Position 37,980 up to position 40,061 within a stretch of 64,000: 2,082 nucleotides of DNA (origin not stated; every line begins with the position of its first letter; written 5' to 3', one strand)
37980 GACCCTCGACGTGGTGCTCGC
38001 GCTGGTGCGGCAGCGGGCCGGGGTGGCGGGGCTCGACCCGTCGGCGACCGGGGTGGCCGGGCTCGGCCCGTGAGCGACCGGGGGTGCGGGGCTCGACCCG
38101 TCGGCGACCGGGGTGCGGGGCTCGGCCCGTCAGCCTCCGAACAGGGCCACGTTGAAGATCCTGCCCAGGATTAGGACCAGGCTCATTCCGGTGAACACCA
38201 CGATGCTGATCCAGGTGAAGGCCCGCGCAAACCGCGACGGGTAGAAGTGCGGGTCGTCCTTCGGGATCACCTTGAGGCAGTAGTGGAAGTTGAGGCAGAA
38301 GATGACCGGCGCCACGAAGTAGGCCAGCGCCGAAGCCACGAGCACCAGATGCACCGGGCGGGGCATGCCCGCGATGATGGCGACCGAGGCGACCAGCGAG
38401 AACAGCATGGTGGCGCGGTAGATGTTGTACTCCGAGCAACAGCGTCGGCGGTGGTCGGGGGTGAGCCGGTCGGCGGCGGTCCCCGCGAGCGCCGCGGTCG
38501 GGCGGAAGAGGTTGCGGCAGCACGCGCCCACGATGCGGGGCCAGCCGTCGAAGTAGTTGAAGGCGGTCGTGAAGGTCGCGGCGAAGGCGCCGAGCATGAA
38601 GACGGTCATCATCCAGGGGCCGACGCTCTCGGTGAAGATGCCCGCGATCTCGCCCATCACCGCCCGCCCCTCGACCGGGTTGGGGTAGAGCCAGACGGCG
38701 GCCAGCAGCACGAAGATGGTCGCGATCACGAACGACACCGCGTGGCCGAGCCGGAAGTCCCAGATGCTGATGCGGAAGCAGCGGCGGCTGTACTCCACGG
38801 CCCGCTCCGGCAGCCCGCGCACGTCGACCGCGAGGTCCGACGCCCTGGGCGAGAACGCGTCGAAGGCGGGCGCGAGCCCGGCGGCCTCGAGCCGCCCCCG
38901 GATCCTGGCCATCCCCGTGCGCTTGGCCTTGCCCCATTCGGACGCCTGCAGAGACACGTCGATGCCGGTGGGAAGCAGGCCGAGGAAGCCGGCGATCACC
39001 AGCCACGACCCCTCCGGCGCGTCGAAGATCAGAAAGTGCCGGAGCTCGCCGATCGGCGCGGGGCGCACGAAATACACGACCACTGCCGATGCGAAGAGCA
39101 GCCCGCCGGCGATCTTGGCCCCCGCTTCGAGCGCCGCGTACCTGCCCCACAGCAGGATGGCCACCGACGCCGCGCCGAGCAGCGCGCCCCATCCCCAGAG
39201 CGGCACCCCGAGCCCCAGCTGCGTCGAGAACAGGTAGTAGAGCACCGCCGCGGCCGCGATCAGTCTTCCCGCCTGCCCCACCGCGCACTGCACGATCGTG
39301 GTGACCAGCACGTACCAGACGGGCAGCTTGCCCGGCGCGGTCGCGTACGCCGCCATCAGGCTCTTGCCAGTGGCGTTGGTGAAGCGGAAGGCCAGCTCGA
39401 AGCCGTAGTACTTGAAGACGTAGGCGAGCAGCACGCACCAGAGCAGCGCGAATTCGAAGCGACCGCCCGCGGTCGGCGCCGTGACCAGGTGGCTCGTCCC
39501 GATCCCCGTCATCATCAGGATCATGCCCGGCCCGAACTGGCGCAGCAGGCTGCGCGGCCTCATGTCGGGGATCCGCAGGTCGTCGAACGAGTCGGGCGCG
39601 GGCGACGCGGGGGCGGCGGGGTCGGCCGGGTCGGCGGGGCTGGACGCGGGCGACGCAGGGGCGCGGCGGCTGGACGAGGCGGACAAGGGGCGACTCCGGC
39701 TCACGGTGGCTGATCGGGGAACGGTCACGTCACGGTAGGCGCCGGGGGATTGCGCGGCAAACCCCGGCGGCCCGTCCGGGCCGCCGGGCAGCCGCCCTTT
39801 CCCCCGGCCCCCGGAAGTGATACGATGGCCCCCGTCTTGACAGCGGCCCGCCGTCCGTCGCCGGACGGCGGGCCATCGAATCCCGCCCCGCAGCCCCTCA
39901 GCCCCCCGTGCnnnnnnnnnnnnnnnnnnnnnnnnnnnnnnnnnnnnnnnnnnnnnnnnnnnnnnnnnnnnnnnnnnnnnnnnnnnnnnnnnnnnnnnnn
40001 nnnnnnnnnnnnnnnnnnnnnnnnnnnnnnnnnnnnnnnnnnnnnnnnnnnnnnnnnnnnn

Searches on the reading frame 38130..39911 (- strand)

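Call 60: search_protein_families(library=pfam, proteins=[window:38130-39911:-], max_evalue=0.00001)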
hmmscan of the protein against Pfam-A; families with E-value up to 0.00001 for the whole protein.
window:38130-39911:- (593 aa): 1 family
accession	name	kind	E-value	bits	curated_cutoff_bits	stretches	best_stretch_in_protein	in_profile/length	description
PF01566.24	Nramp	-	2.2e-19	70.2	29.8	1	144-311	3-168/357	Natural resistance-associated macrophage protein-like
